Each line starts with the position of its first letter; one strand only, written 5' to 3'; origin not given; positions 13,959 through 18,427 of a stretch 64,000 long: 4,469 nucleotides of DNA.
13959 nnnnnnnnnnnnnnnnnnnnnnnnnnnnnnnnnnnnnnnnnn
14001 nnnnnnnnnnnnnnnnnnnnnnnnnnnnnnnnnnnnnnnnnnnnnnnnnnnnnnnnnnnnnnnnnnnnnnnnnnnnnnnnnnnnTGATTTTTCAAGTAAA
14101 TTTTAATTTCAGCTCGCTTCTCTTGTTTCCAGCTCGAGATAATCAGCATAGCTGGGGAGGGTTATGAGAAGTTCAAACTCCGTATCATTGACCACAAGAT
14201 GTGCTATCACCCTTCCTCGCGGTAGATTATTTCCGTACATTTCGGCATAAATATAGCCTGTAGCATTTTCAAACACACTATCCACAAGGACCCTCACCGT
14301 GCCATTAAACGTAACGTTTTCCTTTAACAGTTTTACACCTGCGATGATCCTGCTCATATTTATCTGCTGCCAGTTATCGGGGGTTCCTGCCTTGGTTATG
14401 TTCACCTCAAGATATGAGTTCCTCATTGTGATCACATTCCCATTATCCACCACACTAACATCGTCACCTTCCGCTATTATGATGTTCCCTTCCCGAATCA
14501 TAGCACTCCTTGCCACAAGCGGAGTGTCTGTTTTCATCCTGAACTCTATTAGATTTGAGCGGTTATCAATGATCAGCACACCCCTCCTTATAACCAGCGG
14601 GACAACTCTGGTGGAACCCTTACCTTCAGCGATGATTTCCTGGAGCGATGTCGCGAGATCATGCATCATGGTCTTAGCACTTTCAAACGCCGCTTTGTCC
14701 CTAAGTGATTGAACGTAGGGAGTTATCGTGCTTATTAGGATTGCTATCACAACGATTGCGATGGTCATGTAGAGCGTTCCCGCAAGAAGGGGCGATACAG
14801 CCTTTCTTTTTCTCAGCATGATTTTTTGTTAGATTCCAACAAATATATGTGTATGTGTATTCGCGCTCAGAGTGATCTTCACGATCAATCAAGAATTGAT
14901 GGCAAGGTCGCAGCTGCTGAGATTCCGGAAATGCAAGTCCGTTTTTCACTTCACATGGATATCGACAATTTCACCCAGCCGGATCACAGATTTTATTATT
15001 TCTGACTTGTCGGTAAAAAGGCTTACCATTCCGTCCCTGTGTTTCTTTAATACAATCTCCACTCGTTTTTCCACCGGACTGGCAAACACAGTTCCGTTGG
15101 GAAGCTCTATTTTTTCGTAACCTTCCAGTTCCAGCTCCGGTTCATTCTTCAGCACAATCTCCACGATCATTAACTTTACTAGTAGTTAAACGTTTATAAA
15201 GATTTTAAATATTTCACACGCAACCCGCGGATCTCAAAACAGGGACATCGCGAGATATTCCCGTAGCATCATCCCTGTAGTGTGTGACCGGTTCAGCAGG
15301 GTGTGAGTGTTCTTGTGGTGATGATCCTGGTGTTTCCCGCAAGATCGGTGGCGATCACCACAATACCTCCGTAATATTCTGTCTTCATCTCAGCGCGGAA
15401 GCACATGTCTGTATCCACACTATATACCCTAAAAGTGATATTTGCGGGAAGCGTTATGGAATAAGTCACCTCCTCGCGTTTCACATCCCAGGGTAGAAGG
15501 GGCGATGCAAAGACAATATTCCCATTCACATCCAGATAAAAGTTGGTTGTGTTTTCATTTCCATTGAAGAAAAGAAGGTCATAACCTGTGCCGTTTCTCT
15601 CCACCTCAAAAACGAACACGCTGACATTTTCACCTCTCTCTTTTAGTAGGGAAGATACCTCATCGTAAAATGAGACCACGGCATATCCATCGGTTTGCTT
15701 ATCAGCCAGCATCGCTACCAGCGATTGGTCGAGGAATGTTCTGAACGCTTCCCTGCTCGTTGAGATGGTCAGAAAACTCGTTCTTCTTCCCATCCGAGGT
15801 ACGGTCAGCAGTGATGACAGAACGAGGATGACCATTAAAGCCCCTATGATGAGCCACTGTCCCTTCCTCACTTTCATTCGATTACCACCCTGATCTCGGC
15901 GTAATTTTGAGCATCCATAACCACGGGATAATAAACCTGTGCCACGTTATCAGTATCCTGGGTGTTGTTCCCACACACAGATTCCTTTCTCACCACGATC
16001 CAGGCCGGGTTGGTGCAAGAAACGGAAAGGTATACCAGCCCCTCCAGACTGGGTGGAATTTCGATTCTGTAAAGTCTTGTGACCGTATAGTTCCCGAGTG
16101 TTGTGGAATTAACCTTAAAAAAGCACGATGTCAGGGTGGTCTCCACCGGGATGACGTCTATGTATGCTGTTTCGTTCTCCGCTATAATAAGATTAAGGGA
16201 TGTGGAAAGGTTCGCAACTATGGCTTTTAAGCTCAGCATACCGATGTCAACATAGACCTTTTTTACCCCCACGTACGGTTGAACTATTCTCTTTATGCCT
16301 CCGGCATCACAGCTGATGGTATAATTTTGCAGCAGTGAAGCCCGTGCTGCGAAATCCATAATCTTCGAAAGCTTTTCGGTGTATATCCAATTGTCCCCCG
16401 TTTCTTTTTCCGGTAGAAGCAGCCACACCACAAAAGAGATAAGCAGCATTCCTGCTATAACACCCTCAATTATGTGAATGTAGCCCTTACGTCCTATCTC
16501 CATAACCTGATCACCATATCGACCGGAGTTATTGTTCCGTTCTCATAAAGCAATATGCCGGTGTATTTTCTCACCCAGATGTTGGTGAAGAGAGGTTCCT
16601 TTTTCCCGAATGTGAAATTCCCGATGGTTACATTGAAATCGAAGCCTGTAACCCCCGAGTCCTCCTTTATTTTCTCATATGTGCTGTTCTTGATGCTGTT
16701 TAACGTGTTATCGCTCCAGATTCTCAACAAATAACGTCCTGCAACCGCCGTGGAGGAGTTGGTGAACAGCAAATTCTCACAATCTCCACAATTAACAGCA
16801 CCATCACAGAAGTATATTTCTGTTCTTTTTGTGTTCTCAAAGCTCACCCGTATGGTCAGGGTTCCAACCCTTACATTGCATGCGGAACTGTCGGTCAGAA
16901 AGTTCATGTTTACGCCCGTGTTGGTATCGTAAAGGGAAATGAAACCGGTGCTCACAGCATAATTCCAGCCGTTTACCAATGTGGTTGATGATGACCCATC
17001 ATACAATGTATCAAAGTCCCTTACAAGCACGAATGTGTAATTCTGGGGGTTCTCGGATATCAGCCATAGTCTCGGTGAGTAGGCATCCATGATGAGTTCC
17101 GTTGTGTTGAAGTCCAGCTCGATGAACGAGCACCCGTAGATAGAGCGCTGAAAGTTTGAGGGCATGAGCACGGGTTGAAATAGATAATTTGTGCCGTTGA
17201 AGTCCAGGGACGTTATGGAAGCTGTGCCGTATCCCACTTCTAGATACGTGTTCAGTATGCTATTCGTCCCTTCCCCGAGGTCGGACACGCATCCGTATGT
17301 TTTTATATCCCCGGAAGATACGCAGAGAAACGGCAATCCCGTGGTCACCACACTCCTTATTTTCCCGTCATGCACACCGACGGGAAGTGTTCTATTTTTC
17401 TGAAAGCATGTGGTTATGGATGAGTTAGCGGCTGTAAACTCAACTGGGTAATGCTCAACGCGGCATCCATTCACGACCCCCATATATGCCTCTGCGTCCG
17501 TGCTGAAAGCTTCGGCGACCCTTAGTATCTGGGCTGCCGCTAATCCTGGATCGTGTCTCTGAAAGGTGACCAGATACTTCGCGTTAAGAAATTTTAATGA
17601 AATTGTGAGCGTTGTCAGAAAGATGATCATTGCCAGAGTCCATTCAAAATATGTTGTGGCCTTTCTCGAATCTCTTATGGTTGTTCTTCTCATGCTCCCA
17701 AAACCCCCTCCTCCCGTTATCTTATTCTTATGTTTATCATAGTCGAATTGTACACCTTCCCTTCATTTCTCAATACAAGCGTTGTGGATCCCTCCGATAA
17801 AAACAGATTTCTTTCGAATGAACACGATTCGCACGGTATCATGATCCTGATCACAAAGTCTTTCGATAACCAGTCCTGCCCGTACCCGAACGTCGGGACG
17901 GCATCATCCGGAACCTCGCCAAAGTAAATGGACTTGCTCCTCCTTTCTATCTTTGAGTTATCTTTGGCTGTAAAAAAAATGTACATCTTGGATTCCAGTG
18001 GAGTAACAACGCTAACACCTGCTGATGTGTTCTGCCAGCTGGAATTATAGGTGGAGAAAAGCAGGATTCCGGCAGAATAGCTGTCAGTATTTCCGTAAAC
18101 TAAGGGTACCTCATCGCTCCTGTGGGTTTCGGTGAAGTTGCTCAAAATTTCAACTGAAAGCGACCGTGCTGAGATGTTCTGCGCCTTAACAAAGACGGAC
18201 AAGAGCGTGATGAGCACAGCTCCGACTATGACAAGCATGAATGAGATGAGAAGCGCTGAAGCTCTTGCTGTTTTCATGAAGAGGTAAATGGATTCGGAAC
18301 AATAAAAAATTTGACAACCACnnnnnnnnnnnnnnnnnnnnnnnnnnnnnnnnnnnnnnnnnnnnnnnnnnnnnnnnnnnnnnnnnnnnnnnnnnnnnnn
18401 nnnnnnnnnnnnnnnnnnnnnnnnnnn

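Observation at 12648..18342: Operon of five consecutive type IV pilin-like (class III signal peptide) genes with no assembly ATPase or platform in the window, followed by a B12-radical SAM gene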

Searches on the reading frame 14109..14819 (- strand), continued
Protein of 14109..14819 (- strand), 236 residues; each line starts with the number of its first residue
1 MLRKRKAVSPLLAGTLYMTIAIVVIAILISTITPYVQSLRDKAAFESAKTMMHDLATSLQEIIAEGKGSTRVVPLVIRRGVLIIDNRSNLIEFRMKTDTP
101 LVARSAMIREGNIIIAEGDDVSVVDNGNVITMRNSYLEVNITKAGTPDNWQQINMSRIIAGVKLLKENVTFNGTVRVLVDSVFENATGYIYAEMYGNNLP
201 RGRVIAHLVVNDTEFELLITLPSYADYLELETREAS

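Call 104: search_protein_families(library=pfam, proteins=[L006:1211-2419:+, L007:291-1472:+, L014:624-1775:+, L006:2426-3049:+, L007:1466-2080:+, L006:3046-3630:+, L007:2064-2651:+, L019:7012-8592:+, L019:8586-9062:+, L019:9062-9748:+], max_evalue=1)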
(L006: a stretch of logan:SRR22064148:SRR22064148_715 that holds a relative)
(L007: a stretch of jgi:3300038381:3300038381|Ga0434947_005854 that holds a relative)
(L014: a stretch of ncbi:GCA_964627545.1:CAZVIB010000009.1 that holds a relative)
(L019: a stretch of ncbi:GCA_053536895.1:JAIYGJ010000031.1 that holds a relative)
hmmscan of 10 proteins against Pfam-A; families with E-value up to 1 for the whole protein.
L006:1211-2419:+ (402 aa): 0 families

L007:291-1472:+ (393 aa): 0 families

L014:624-1775:+ (383 aa): 1 family
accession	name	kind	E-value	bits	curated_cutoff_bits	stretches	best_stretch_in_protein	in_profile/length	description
PF21093.3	Nup188_N-subdom_III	-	0.09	12.2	24.3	1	158-196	114-152/413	Nucleoporin Nup188, N-terminal subdomain III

L006:2426-3049:+ (207 aa): 4 families
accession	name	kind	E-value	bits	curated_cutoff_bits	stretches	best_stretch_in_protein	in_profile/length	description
PF11738.13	DUF3298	-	0.019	16.3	24.1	1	170-206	45-81/84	Protein of unknown function (DUF3298)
PF00419.26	Fimbrial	-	0.04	14.6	25.6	1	119-159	10-54/151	Fimbrial protein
PF05229.21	SCPU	-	0.055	14.3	22.4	1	119-165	12-57/138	Spore Coat Protein U domain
PF13157.11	Enas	-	0.087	13.3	22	1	87-149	33-99/112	Endospore appendages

L007:1466-2080:+ (204 aa): 3 families
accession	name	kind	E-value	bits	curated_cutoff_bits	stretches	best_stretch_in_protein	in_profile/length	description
PF25527.1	GBD-like_ZMIZ1_ZMIZ2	-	0.012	16.5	26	1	73-162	13-109/126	ZMIZ1/ZMIZ2 GBD-like domain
PF11490.13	DNA_pol3_a_NII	-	0.049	14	26.3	1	53-93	38-79/117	DNA polymerase III polC-type N-terminus II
PF03517.19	Voldacs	-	0.13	12.9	22.1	1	80-149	17-88/138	Regulator of volume decrease after cellular swelling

L006:3046-3630:+ (194 aa): 0 families

L007:2064-2651:+ (195 aa): 0 families

L019:7012-8592:+ (526 aa): 2 families
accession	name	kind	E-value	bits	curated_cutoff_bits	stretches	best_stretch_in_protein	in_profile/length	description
PF13385.13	Laminin_G_3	-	3.4e-32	112.1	27.6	1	164-315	1-150/151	Concanavalin A-like lectin/glucanases superfamily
PF23958.1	DUF7287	-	1.6e-06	29.2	27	2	50-80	2-32/157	Family of unknown function (DUF7287)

L019:8586-9062:+ (158 aa): 1 family
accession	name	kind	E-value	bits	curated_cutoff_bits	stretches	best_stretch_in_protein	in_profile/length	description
PF23959.1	DUF7288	-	0.064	14.1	27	0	32-55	1-24/184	Family of unknown function (DUF7288)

L019:9062-9748:+ (228 aa): 1 family
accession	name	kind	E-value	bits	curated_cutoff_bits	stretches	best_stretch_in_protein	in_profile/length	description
PF17892.7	Cadherin_5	-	0.12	12.7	26.5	1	140-190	38-87/98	Cadherin-like domain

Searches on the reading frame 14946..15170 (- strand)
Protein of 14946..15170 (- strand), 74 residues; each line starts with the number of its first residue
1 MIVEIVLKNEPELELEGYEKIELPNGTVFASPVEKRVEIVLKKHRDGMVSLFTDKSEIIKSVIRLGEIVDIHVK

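Call 3: search_protein_families(library=pfam, proteins=[window:14946-15170:-], max_evalue=1)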
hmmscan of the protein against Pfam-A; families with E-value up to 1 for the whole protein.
window:14946-15170:- (74 aa): 1 family
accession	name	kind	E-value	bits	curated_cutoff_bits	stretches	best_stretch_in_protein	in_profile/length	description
PF12654.12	DUF3786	-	0.05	13.6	27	1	22-59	75-112/176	Domain of unknown function (DUF3786)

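Call 4: search_protein_families(library=ncbifam, proteins=[window:14946-15170:-], max_evalue=1)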
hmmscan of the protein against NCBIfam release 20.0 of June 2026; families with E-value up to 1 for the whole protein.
window:14946-15170:- (74 aa): 0 families

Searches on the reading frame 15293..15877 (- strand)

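Call 3: search_protein_families(library=pfam, proteins=[window:15293-15877:-], max_evalue=1)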
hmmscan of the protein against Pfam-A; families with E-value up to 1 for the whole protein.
window:15293-15877:- (194 aa): 1 family
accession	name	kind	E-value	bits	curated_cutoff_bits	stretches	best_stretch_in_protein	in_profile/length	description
PF00083.30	Sugar_tr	-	0.1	11.9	22.3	1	9-61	294-345/452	Sugar (and other) transporter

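Call 4: search_protein_families(library=ncbifam, proteins=[window:15293-15877:-], max_evalue=1)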
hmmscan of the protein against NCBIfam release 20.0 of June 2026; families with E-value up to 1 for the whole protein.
window:15293-15877:- (194 aa): 1 family
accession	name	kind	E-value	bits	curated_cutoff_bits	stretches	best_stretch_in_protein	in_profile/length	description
TIGR03689.1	pup_AAA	equivalog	0.23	10.1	504.75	1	60-87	284-311/512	proteasome ATPase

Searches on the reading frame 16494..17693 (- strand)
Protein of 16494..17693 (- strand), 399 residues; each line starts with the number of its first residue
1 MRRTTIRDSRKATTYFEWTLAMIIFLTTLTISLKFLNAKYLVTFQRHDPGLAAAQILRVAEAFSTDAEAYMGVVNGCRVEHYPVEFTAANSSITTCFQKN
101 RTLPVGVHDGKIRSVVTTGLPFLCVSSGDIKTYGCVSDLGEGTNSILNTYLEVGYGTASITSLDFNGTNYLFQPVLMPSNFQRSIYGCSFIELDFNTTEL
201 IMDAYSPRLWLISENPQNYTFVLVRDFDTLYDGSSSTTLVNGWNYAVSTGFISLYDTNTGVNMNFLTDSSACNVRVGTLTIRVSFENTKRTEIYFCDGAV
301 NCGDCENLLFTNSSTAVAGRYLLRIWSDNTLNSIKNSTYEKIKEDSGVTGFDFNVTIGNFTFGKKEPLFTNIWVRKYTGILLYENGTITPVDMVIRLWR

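Call 3: search_protein_families(library=pfam, proteins=[window:16494-17693:-], max_evalue=1)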
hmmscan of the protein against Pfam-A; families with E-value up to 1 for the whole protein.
window:16494-17693:- (399 aa): 0 families

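Call 4: search_protein_families(library=ncbifam, proteins=[window:16494-17693:-], max_evalue=1)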
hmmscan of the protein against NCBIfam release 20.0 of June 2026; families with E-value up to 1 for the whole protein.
window:16494-17693:- (399 aa): 0 families

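Call 5: find_encoding_contigs(protein=window:16494-17693:-, flank=10000, max_places=6)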
Protein window:16494-17693:- (399 aa): 6 contigs read that carry it; 4 places shown.
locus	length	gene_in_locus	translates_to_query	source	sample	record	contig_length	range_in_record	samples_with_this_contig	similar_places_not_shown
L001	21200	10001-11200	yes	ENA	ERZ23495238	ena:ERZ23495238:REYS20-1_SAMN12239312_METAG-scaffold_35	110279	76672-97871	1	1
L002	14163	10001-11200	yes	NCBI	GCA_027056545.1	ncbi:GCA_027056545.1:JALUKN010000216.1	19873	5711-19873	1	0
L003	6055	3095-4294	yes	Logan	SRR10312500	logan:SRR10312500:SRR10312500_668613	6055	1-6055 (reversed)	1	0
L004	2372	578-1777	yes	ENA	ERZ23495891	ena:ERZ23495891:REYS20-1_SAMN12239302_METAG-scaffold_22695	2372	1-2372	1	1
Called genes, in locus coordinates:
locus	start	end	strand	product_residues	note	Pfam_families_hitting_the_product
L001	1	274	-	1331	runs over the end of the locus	PF10102:DUF2341, PF13385:Laminin_G_3 (weak)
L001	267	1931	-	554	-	-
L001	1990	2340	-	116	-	PF01176:eIF-1a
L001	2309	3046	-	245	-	PF04981:NMD3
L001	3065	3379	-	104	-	PF04242:DUF424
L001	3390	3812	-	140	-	PF01873:eIF-5_eIF-2B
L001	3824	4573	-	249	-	PF01336:tRNA_anti-codon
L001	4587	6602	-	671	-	PF14551:MCM_N (weak), PF17207:MCM_OB, PF00493:MCM, PF01078:Mg_chelatase (faint), PF07726:AAA_3 (weak), PF07728:AAA_5, PF17855:MCM_lid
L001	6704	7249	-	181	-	PF00352:TBP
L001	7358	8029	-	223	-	PF01902:Diphthami_syn_2_N, PF28410:Diphthami_syn_2_C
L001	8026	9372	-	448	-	PF01979:Amidohydro_1, PF07969:Amidohydro_3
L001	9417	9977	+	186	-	-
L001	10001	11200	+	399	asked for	-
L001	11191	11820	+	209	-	-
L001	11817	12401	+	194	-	-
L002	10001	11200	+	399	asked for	-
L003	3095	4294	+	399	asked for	-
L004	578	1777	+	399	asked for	-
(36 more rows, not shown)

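Call 21: find_homologous_proteins(query=A2, max_evalue=0.01)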
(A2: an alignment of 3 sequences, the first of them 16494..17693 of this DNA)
Query A2 (3 sequences) (399 aa, profile of the alignment): 3 proteins with E <= 0.01 among 7346 candidates.
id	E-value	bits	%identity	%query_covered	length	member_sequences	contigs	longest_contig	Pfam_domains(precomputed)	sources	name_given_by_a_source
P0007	2.7e-197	674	100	100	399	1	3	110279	-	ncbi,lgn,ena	-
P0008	8.9e-185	632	25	97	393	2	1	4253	-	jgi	jgi:hypothetical protein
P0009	2.4e-181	621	90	100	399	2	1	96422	-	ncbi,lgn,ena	-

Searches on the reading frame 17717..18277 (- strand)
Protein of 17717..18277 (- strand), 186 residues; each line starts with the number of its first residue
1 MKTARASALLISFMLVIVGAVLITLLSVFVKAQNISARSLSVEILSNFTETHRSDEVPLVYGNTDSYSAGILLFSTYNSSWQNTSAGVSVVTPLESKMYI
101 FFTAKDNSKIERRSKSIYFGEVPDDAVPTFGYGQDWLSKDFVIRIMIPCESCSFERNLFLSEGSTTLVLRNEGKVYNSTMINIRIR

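Call 3: search_protein_families(library=pfam, proteins=[window:17717-18277:-], max_evalue=1)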
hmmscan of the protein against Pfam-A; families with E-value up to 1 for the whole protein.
window:17717-18277:- (186 aa): 1 family
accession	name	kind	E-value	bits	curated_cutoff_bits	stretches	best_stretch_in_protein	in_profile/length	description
PF13158.11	DUF3993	-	0.23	12.1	22.4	0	91-135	58-102/118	Protein of unknown function (DUF3993)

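Call 4: search_protein_families(library=ncbifam, proteins=[window:17717-18277:-], max_evalue=1)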
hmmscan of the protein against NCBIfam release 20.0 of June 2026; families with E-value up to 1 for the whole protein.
window:17717-18277:- (186 aa): 0 families

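Call 76: list_cluster_members(proteins=[window:17717-18277:-, window:16494-17693:-, window:15874-16503:-, window:15293-15877:-, window:14946-15170:-, window:14109-14819:-, window:57007-58119:+, window:60898-61539:+, window:21092-23107:+, L022:15114-15569:-])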
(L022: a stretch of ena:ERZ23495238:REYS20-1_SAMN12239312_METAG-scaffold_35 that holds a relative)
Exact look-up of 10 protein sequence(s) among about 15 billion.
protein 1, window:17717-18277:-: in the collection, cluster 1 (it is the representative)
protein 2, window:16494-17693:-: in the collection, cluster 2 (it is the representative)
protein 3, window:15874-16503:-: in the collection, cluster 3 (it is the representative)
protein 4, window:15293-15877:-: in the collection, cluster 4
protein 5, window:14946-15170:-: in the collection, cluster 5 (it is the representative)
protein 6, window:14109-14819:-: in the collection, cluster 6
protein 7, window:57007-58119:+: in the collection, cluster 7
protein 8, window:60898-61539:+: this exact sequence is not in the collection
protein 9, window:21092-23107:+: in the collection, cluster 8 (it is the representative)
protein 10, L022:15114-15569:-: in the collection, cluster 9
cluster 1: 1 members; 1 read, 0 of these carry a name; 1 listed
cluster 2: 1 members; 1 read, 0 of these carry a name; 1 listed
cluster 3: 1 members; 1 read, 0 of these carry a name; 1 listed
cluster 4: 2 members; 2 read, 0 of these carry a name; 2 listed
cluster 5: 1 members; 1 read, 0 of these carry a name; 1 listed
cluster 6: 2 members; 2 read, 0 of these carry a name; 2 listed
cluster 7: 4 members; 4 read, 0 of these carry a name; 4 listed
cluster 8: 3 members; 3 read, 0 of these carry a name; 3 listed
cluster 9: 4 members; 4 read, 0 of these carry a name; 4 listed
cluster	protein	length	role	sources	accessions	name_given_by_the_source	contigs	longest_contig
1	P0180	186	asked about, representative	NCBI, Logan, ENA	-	-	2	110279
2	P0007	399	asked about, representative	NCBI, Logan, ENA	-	-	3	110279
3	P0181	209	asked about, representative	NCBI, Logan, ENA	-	-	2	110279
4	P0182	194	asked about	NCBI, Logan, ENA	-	-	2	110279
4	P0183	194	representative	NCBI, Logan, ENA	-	-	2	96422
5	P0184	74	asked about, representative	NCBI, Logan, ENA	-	-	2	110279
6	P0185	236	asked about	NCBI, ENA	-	-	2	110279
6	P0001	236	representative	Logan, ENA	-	-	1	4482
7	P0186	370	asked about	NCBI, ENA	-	-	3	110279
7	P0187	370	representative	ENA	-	-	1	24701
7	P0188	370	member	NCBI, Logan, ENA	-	-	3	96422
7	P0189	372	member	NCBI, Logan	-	-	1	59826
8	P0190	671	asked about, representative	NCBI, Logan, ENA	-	-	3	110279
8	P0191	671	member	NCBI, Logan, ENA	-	-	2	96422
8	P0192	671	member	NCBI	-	-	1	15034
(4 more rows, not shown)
